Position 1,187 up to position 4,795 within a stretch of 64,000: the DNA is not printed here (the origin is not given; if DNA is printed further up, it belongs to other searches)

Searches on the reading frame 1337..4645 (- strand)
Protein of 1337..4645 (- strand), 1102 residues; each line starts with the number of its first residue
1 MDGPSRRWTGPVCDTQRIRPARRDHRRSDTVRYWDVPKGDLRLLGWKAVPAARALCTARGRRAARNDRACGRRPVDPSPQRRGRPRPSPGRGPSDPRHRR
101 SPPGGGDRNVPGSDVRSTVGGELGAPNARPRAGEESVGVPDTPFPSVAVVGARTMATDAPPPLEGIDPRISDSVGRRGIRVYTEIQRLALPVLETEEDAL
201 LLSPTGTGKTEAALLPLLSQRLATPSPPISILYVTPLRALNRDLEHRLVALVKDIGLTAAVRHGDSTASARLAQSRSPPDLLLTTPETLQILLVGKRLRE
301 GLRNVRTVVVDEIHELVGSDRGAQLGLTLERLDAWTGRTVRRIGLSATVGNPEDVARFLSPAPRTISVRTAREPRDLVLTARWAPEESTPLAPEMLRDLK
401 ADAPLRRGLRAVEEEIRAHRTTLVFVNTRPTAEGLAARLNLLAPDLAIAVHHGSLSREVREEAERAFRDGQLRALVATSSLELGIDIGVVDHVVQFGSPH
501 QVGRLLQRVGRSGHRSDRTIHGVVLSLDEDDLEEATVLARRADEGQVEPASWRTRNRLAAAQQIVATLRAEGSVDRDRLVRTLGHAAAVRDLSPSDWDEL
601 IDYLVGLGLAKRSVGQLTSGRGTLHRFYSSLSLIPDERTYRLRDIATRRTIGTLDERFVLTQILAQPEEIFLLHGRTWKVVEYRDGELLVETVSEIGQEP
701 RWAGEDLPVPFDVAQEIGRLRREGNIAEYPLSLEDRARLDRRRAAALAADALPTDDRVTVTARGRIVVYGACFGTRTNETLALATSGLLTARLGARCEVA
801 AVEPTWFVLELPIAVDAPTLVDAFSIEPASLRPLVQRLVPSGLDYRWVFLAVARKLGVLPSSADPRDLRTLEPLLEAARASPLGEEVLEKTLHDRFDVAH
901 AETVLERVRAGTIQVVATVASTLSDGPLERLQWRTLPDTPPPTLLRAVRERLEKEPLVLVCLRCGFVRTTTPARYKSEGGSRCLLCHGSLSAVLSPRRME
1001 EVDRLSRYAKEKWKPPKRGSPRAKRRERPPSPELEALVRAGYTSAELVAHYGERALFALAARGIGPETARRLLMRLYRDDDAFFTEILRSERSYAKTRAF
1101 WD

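Call 13: search_protein_families(library=pfam, proteins=[window:1337-4645:-], max_evalue=0.001)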
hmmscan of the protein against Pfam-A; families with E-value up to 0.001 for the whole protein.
window:1337-4645:- (1102 aa): 5 families
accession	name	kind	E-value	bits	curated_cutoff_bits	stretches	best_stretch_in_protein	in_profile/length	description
PF00270.35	DEAD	-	1.1e-31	110.3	26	1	183-354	1-166/167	DEAD/DEAH box helicase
PF00271.37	Helicase_C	-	2.5e-19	70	23.5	1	413-514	7-108/110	Helicase conserved C-terminal domain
PF08494.16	DEAD_assoc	-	1.6e-15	57.9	23.5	1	752-919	1-183/191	DEAD/H associated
PF19306.5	WH_Lhr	-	1e-08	35.2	27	1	561-692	22-160/168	Large helicase-related protein, winged helix domain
PF04851.21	ResIII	-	0.00011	22.6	22.5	1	194-349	21-162/164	Type III restriction enzyme, res subunit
